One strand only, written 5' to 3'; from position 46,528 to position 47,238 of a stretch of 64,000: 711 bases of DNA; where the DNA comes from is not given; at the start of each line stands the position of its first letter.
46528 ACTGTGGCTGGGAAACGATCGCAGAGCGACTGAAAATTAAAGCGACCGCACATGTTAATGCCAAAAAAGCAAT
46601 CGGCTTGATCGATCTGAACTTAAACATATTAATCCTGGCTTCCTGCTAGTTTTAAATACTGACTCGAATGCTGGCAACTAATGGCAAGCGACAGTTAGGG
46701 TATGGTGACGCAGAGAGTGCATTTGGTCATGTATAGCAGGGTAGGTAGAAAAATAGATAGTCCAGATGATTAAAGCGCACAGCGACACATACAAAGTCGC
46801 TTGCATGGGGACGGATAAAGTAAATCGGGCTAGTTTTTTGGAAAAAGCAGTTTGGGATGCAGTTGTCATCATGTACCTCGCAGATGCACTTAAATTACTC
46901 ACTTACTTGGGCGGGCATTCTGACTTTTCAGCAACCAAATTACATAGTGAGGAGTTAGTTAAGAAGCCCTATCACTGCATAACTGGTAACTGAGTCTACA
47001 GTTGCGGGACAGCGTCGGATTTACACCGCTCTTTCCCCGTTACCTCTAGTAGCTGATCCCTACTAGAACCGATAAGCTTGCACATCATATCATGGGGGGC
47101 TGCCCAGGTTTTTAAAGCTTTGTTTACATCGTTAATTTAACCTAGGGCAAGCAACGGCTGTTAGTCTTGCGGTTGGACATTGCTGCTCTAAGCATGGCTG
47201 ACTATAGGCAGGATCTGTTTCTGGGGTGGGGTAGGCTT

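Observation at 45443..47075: Cobalamin riboswitch controlling a CbtB-like mini-protein plus an uncharacterised protein in the CbtA position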

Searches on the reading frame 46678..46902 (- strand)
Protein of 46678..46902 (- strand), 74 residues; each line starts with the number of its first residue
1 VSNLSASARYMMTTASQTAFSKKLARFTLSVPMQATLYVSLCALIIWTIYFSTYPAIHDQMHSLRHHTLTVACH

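Call 3: search_protein_families(library=pfam, proteins=[window:46678-46902:-], max_evalue=1)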
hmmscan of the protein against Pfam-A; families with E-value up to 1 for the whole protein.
window:46678-46902:- (74 aa): 1 family
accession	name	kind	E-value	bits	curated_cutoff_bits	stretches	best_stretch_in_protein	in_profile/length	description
PF09489.15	CbtB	-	3.1e-06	27.7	27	1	33-74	11-51/51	Probable cobalt transporter subunit (CbtB)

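Call 4: search_protein_families(library=ncbifam, proteins=[window:46678-46902:-], max_evalue=1)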
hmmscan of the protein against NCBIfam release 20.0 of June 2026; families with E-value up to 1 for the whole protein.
window:46678-46902:- (74 aa): 1 family
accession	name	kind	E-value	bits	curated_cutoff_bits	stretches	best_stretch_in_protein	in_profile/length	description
TIGR02459.1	CbtB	hypoth_equivalog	0.00018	22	64.4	1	12-74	1-60/60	cobalt transporter subunit CbtB (proposed)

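Call 38: find_homologous_proteins(query=A2, max_evalue=0.001)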
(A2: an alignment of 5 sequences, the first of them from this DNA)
Query A2 (5 sequences) (64 aa, profile of the alignment): 313 proteins with E <= 0.001 among 382 candidates; the best 120 are listed.
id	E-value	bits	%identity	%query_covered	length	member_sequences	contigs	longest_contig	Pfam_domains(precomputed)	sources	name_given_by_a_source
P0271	6.2e-28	114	92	98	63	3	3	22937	PF09489.16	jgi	jgi:cobalt transporter subunit CbtB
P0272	1.9e-27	113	70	83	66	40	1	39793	-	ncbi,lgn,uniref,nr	ncbi:hypothetical protein CP500_005695 [Tychonema bourrellyi FEM_GT703]|uniref:CbtB-domain containin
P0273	2.2e-27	113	90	98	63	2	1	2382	PF09489.16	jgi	jgi:cobalt transporter subunit CbtB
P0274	2.7e-27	112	70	98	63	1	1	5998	-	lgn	-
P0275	3.6e-27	112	61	100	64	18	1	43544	PF09489.16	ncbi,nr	ncbi:MAG: CbtB-domain containing protein [Aulosira sp. DedQUE10]|nr:CbtB-domain containing protein [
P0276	3.8e-27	112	92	98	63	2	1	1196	PF09489.16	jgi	jgi:Probable cobalt transporter subunit (CbtB)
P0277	4.6e-27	112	70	98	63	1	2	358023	PF09489.16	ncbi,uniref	ncbi:hypothetical protein ACQ4M3_01640 [Leptolyngbya sp. AN03gr2]|uniref:hypothetical protein n=1 Ta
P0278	8.5e-27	111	31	75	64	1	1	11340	PF09489.16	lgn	-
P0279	1.7e-26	110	84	98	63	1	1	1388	PF09489.16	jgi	jgi:hypothetical protein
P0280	2.1e-26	110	61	100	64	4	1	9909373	PF09489.16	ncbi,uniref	ncbi:CbtB domain-containing protein [Calothrix sp. NIES-2100]|uniref:CbtB domain-containing protein 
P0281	2.4e-26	109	63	100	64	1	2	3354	-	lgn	-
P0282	5.1e-26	108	70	98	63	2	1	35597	-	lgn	-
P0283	5.2e-26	108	71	88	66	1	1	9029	PF09489.16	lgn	-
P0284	8.9e-26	108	68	98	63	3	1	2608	-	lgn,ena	-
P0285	9.5e-26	107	71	98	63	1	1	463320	-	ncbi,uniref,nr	ncbi:MAG: CbtB-domain containing protein [Leptolyngbya sp. UWPOB_LEPTO1]|uniref:CbtB-domain containi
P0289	2.7e-25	106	60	98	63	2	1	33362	PF09489.16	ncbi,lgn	-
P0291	3.1e-25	106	61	95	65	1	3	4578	PF09489.16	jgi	-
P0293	4.0e-25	105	67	98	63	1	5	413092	PF09489.16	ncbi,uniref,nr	ncbi:hypothetical protein NIES2135_62540 (plasmid) [Leptolyngbya boryana NIES-2135]|uniref:Cobalt tr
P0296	5.6e-25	105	63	98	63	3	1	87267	PF09489.16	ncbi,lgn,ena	-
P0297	7.3e-25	105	60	98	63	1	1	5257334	PF09489.16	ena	-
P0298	7.5e-25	105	65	98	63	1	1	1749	PF09489.16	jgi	jgi:short-subunit dehydrogenase involved in D-alanine esterification of teichoic acids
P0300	9.3e-25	104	69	95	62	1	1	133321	PF09489.16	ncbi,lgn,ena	-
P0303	1.1e-24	104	62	98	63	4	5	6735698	PF09489.16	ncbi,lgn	-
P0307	1.7e-24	103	70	88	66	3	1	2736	PF09489.16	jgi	jgi:hypothetical protein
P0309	2.1e-24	103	71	88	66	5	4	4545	PF09489.16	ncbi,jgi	jgi:hypothetical protein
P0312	2.8e-24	103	68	88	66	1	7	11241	PF09489.16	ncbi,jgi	jgi:hypothetical protein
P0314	3.0e-24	103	70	88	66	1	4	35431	PF09489.16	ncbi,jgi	jgi:hypothetical protein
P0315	3.0e-24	103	71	88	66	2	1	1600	PF09489.16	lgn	-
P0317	3.4e-24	102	65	98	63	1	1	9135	PF09489.16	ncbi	ncbi:MAG TPA: CbtB-domain containing protein [Thermosynechococcaceae cyanobacterium]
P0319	3.7e-24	102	71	88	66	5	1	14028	PF09489.16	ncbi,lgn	ncbi:MAG TPA: CbtB-domain containing protein [Allocoleopsis sp.]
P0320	4.4e-24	102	73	88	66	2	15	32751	PF09489.16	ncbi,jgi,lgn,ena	jgi:hypothetical protein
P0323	5.8e-24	102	67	89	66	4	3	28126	PF09489.16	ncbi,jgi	-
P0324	5.8e-24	102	67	98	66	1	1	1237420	PF09489.16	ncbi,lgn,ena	-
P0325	6.0e-24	102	65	98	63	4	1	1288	PF09489.16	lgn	-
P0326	7.0e-24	101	75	83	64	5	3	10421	PF09489.16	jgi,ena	-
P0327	7.5e-24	101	70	88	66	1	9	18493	PF09489.16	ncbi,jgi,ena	jgi:hypothetical protein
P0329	8.4e-24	101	63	98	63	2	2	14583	PF09489.16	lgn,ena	-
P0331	9.3e-24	101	66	83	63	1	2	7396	PF09489.16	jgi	jgi:Probable cobalt transporter subunit (CbtB)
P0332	9.8e-24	101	67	98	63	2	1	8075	PF09489.16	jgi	jgi:hypothetical protein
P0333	9.9e-24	101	65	98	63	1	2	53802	PF09489.16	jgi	-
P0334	1.0e-23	101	69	95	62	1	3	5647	PF09489.16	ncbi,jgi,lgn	jgi:hypothetical protein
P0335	1.0e-23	101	71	88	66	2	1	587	PF09489.16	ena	-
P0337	1.1e-23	101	71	88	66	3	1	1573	PF09489.16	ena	-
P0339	1.3e-23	101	68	88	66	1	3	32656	PF09489.16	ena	-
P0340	1.3e-23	101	62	98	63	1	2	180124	-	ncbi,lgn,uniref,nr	ncbi:hypothetical protein DO97_20020 [Neosynechococcus sphagnicola sy1]|uniref:Cobalt transporter su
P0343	1.7e-23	100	74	83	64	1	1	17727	PF09489.16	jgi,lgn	jgi:hypothetical protein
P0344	1.7e-23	100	60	98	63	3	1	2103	PF09489.16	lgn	-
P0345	1.7e-23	100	59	100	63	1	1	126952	PF09489.16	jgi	jgi:hypothetical protein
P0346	1.8e-23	100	71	88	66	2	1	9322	PF09489.16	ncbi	-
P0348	1.8e-23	100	74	83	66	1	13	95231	PF09489.16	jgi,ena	jgi:hypothetical protein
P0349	2.0e-23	100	62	98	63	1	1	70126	PF09489.16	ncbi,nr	ncbi:MAG: CbtB-domain containing protein [Rhizonema sp. PD37]|nr:CbtB-domain containing protein [Rhi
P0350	2.0e-23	100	70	98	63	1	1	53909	PF09489.16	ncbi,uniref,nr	ncbi:CbtB-domain containing protein [Phormidium sp. LEGE 05292]|uniref:CbtB-domain containing protei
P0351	2.1e-23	100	72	83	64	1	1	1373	PF09489.16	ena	-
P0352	2.1e-23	100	74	83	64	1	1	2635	PF09489.16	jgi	-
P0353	2.1e-23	100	60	94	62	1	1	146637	PF09489.16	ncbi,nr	ncbi:MAG: CbtB-domain containing protein [Cyanobacteriota bacterium]|nr:CbtB-domain containing prote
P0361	2.6e-23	100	62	98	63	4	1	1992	PF09489.16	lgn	-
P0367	3.0e-23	99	74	83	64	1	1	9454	PF09489.16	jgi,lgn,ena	jgi:hypothetical protein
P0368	3.1e-23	99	57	98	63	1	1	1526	PF09489.16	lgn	-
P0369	3.3e-23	99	69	86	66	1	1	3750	PF09489.16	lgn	-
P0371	3.6e-23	99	70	88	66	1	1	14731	PF09489.16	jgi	jgi:hypothetical protein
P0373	4.2e-23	99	67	95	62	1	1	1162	PF09489.16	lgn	-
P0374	4.3e-23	99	72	83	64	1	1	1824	PF09489.16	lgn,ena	-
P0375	4.5e-23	99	66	95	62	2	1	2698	PF09489.16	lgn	-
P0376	4.5e-23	99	62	98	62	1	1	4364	PF09489.16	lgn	-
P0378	4.6e-23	99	70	88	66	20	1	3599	PF09489.16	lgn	-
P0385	5.4e-23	99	70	88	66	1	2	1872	PF09489.16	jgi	jgi:hypothetical protein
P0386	5.4e-23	99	68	88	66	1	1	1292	PF09489.16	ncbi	-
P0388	5.9e-23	98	77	83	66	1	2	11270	PF09489.16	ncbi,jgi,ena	ncbi:MAG TPA: CbtB-domain containing protein [Leptolyngbyaceae cyanobacterium]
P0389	6.1e-23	98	62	98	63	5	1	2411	PF09489.16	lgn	-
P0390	6.1e-23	98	67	95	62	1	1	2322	PF09489.16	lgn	-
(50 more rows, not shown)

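Call 96: find_encoding_contigs(protein=P0340, flank=4000, max_places=1)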
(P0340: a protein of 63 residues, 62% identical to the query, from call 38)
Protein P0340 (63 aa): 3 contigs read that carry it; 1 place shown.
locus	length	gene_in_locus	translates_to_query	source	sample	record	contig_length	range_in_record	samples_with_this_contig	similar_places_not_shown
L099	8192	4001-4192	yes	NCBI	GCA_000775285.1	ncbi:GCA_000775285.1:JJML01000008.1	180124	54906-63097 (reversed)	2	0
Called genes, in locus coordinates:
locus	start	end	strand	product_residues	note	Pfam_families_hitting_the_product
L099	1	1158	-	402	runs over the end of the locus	PF13417:GST_N_3, PF13409:GST_N_2, PF16865:GST_C_5 (weak), PF13410:GST_C_2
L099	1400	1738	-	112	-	PF04020:Phage_holin_4_2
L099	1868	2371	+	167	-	-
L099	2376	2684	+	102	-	PF22660:RS_preATP-grasp-like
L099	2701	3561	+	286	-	PF02222:ATP-grasp, PF17769:PurK_C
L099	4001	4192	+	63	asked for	-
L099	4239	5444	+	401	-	-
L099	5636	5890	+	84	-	PF01746:tRNA_m1G_MT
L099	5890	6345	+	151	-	PF01746:tRNA_m1G_MT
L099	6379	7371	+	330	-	PF04960:Glutaminase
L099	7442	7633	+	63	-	-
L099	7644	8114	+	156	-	PF00122:E1-E2_ATPase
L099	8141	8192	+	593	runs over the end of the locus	PF00702:Hydrolase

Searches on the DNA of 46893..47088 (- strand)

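Call 53: build_rna_model(alignment_id=A3)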
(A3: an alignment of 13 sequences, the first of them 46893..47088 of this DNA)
Model R1 built from alignment A3 (13 sequences, 215 columns); structure: RNAalifold consensus.
model positions 151; base pairs 30; branch points 2; effective number of sequences 2.05; information 0.59 bits per position. Calibrated on 0.2 Mb of random sequence (short: E-values are rough).
structure used (alignment columns):
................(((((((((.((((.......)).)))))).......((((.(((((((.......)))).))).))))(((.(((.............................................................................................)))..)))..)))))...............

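Call 54: search_with_rna_model(model_id=R1, sources=[L001, L002, L003, L004, L005, L006, L007, L008, L009, L010, L011, L012, L013, L014, L015, L016, L017, L018, L019, L020, L021, L022, L023, L024, L025, L026, L027, L028, L029, L030, L031, L032, L033, L034, L035, L036, L037, L038, L039, L040, L041, L042, L043, L044, L045, L046, L047, L048, L049, L050, L051, L052, L053, L054, L055, L056, L057, L058, L059, L060, L061, L062, L063, L064, L065, L066, L067, L068, L069, L070, L071, L072, L073, L074, L075, L076, L077, L078, L079, L080, L087, L089, L090, L092, L093, L094, L085, L083, L081], max_evalue=1)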
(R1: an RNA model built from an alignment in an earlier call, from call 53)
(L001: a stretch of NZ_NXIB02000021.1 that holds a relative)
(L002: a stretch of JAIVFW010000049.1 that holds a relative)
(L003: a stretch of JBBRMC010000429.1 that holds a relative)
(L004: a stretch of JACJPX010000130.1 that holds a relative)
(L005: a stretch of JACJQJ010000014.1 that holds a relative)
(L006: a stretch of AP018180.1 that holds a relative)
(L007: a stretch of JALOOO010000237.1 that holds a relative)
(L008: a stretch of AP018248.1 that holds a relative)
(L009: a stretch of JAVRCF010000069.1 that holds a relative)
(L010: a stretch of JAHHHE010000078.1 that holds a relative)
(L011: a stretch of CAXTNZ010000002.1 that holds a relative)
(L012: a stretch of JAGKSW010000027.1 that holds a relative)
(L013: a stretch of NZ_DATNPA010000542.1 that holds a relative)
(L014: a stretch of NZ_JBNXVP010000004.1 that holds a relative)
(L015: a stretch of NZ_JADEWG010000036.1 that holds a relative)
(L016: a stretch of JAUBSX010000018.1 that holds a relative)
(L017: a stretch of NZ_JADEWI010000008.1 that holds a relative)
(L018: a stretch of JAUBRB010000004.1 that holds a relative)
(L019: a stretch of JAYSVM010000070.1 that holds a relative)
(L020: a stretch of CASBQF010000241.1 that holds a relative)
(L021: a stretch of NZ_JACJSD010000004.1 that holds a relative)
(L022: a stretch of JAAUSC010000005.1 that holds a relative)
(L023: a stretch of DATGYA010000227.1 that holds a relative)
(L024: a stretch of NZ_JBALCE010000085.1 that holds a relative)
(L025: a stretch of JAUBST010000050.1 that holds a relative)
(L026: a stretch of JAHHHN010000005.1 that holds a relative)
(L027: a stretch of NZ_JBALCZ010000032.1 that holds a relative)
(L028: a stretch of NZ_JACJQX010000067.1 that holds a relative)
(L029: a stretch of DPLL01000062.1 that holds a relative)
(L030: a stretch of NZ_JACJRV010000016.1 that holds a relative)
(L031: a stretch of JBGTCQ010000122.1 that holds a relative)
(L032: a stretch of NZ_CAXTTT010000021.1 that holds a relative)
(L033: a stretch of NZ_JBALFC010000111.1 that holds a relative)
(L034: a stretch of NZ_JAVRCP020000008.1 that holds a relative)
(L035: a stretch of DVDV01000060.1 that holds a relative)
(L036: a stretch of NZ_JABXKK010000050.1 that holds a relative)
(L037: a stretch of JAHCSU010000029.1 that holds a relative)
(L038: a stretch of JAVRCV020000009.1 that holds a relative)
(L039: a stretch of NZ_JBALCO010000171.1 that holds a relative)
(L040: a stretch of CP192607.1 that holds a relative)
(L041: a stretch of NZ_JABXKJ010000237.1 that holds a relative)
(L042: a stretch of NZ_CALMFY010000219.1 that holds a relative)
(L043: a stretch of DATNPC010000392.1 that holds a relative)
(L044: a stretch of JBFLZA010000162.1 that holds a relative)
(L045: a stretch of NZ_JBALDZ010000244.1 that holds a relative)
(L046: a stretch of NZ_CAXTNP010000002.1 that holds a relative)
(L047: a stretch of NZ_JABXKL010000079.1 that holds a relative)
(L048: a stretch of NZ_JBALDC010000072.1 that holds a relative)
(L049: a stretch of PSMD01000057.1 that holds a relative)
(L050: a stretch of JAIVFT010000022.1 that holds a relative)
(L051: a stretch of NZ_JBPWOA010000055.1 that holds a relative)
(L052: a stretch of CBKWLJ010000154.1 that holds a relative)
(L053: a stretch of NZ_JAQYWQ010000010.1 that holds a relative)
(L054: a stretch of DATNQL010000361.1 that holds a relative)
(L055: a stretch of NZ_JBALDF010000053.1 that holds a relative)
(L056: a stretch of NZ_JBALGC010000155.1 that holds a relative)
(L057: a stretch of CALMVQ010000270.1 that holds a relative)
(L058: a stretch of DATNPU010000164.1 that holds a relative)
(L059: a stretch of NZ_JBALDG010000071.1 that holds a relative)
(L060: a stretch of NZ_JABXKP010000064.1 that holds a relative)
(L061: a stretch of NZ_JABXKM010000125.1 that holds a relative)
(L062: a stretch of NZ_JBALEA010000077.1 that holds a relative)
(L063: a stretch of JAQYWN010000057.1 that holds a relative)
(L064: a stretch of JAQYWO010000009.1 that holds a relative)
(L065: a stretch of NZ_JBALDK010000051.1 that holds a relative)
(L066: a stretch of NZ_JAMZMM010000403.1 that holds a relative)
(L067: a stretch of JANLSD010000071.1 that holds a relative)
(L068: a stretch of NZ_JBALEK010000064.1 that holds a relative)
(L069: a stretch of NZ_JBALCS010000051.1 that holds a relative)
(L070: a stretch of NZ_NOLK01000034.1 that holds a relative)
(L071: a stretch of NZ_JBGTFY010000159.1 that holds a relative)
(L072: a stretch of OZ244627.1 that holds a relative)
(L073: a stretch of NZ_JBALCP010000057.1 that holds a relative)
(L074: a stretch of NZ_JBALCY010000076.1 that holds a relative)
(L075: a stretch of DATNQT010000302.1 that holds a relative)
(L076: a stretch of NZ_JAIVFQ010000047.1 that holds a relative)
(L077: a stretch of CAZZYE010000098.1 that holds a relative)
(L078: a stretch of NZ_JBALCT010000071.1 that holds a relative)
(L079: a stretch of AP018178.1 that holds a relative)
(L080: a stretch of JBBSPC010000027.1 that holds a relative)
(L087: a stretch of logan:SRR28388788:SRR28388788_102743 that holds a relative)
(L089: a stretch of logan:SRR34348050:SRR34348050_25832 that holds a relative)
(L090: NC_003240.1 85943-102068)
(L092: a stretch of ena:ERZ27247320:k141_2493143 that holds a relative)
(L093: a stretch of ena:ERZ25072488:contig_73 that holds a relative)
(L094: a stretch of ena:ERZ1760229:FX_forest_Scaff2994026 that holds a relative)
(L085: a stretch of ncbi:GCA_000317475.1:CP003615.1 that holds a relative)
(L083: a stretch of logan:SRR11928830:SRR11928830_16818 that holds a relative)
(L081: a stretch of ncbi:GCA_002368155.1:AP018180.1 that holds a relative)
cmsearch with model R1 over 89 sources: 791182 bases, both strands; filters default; matches with E-value up to 1: 69.
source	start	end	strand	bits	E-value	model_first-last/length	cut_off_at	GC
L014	3609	3759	+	147.1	2.2e-45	1-151/151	no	0.49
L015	1629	1778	+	146.6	3.1e-45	1-151/151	no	0.5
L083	7618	7768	+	145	1.1e-44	1-151/151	no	0.5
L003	1104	1250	+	144.4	1.6e-44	1-151/151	no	0.54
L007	1300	1450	+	142.9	5.2e-44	1-151/151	no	0.47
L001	3471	3613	+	139.3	8.3e-43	1-151/151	no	0.51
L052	153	304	+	138.3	1.7e-42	1-151/151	no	0.51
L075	949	1100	+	137.4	3.3e-42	1-151/151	no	0.49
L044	3586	3736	+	137.1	4.4e-42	1-151/151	no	0.54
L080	3576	3723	+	136.5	6.9e-42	1-151/151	no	0.51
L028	3596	3744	+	136.3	7.9e-42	1-151/151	no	0.55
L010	3586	3736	+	136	9.8e-42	1-151/151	no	0.52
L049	2032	2241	+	133.9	4.7e-41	1-151/151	no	0.47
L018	3500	3642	+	133.9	4.7e-41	1-151/151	no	0.52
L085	7495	7637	+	133.9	4.7e-41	1-151/151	no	0.52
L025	3503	3645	+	132.6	1.2e-40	1-151/151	no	0.5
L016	3590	3732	+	131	4.3e-40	1-151/151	no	0.52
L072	3576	3723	+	130.1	8.4e-40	1-151/151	no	0.5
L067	3574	3730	+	130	9e-40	1-151/151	no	0.52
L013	3577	3727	+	129.1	1.8e-39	1-151/151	no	0.51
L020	3502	3644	+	129.1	1.8e-39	1-151/151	no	0.51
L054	3584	3734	+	127.4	6.6e-39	1-151/151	no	0.52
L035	3546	3695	+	127.1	8.4e-39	1-151/151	no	0.49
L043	3585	3735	+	121.3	6.4e-37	1-151/151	no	0.54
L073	3566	3754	+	119.7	2.2e-36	1-151/151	no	0.44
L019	3523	3665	+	119.5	2.5e-36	1-151/151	no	0.5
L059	3564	3753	+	116.5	2.4e-35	1-151/151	no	0.46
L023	3584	3731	+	114.2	1.4e-34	1-151/151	no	0.51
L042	3565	3754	+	113.5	2.5e-34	1-151/151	no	0.45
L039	3568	3757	+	110.5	2.3e-33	1-151/151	no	0.44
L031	3575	3760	+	110.1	3.2e-33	1-151/151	no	0.48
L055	3565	3754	+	109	7.3e-33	1-151/151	no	0.43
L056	3566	3754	+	107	3.3e-32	1-151/151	no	0.46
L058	3606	3750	+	106.9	3.5e-32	1-151/151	no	0.46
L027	3560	3748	+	106.2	6.2e-32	1-151/151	no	0.49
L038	3469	3610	+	54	8.2e-15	1-151/151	no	0.44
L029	1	77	+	50.4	1.3e-13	67-151/151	5'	0.49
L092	938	1055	+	42.3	5.6e-11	1-151/151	no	0.48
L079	3442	3583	+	41.1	1.4e-10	1-151/151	no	0.46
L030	3516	3657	+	41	1.5e-10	1-151/151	no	0.33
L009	3467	3609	+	40.2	2.7e-10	1-151/151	no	0.41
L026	3475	3615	+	38.2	1.3e-09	1-151/151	no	0.4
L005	3594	3736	+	34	3e-08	1-151/151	no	0.4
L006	3595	3736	+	34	3e-08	1-151/151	no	0.37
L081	7589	7730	+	34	3e-08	1-151/151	no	0.37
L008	3603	3745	+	32.7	7.9e-08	1-151/151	no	0.39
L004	1462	1604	+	30.5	4.3e-07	1-151/151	no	0.41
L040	3600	3709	+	22.3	0.00021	1-151/151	no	0.48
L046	3571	3743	+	20.4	0.00086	1-151/151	no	0.35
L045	2609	2733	+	20.3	0.00092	1-151/151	no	0.38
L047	3627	3751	+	18.2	0.0046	1-151/151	no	0.38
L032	3569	3741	+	16.8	0.013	1-151/151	no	0.35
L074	3585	3709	+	16.8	0.014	1-151/151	no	0.38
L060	3578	3750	+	16.1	0.023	1-151/151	no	0.37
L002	1109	1251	+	15.3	0.042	1-151/151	no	0.36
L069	3549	3709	+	15.2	0.044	1-151/151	no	0.35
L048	3570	3742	+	15.1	0.047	1-151/151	no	0.32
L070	3567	3691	+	15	0.053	1-151/151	no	0.39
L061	3536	3708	+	14.4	0.081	1-151/151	no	0.36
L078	3603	3709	+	14.3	0.086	1-151/151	no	0.34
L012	3453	3595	+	14.2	0.094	1-151/151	no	0.34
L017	3511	3653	+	13.9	0.12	1-151/151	no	0.34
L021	3517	3658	+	13.8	0.13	1-151/151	no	0.31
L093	6799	6947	-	13.7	0.14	1-151/151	no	0.54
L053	3585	3709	+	12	0.49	1-151/151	no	0.41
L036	3579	3703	+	12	0.49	1-151/151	no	0.41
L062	3597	3709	+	12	0.5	1-151/151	no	0.4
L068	3537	3709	+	11.6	0.66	1-151/151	no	0.37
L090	971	994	-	11.4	0.77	56-79/151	no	0.5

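Call 68: search_with_rna_model(model_id=R1, sources=[L038, L079, L030, L009, L026, L005, L008, L004, L040, L046, L045, L047, L032, L074, L060, L002, L069, L048, L070, L061, L078, L012, L017, L021, L053, L036, L062, L068], max_evalue=1, make_alignment=true)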
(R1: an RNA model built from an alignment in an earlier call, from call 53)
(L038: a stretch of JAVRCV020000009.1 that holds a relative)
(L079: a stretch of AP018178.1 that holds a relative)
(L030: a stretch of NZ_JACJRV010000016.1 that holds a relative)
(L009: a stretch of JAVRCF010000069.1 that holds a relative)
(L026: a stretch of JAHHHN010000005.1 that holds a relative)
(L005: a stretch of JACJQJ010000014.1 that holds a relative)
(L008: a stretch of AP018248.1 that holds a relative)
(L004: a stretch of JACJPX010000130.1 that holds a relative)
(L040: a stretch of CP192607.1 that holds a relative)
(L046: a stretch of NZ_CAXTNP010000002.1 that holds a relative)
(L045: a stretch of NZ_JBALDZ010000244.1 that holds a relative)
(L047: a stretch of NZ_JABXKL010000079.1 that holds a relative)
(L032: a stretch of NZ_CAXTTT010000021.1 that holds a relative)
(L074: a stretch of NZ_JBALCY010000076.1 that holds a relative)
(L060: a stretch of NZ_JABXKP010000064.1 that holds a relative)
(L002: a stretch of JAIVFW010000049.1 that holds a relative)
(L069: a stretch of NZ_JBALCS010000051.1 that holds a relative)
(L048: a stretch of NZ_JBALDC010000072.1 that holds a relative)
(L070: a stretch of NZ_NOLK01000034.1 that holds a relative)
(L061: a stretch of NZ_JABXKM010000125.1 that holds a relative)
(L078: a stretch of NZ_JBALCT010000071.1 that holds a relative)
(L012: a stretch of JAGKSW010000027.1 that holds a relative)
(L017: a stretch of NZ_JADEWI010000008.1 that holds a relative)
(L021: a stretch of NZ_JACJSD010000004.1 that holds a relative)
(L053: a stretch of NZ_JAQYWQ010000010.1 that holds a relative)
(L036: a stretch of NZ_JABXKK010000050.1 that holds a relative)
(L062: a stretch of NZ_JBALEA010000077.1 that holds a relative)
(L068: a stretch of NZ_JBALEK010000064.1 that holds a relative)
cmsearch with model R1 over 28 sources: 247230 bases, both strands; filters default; matches with E-value up to 1: 28.
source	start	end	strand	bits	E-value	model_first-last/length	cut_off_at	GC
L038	3469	3610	+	54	2.6e-15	1-151/151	no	0.44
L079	3442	3583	+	41.1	4.3e-11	1-151/151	no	0.46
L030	3516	3657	+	41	4.8e-11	1-151/151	no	0.33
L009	3467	3609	+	40.2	8.4e-11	1-151/151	no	0.41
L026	3475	3615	+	38.2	4e-10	1-151/151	no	0.4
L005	3594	3736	+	34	9.4e-09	1-151/151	no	0.4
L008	3603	3745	+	32.7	2.5e-08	1-151/151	no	0.39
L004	1462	1604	+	30.5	1.4e-07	1-151/151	no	0.41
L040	3600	3709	+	22.3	6.7e-05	1-151/151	no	0.48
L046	3571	3743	+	20.4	0.00027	1-151/151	no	0.35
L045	2609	2733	+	20.3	0.00029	1-151/151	no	0.38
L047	3627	3751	+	18.2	0.0014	1-151/151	no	0.38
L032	3569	3741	+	16.8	0.0042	1-151/151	no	0.35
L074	3585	3709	+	16.8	0.0042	1-151/151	no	0.38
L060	3578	3750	+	16.1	0.0073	1-151/151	no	0.37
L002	1109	1251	+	15.3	0.013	1-151/151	no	0.36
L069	3549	3709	+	15.2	0.014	1-151/151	no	0.35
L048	3570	3742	+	15.1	0.015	1-151/151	no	0.32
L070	3567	3691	+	15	0.017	1-151/151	no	0.39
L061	3536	3708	+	14.4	0.025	1-151/151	no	0.36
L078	3603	3709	+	14.3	0.027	1-151/151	no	0.34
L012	3453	3595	+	14.2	0.029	1-151/151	no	0.34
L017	3511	3653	+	13.9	0.039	1-151/151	no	0.34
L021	3517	3658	+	13.8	0.039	1-151/151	no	0.31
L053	3585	3709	+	12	0.15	1-151/151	no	0.41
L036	3579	3703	+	12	0.15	1-151/151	no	0.41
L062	3597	3709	+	12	0.15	1-151/151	no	0.4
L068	3537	3709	+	11.6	0.21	1-151/151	no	0.37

Alignment A6: 28 matches aligned to the model, 255 columns, each read 5' to 3' on its own strand. Consensus structure (alignment columns), stored with it:
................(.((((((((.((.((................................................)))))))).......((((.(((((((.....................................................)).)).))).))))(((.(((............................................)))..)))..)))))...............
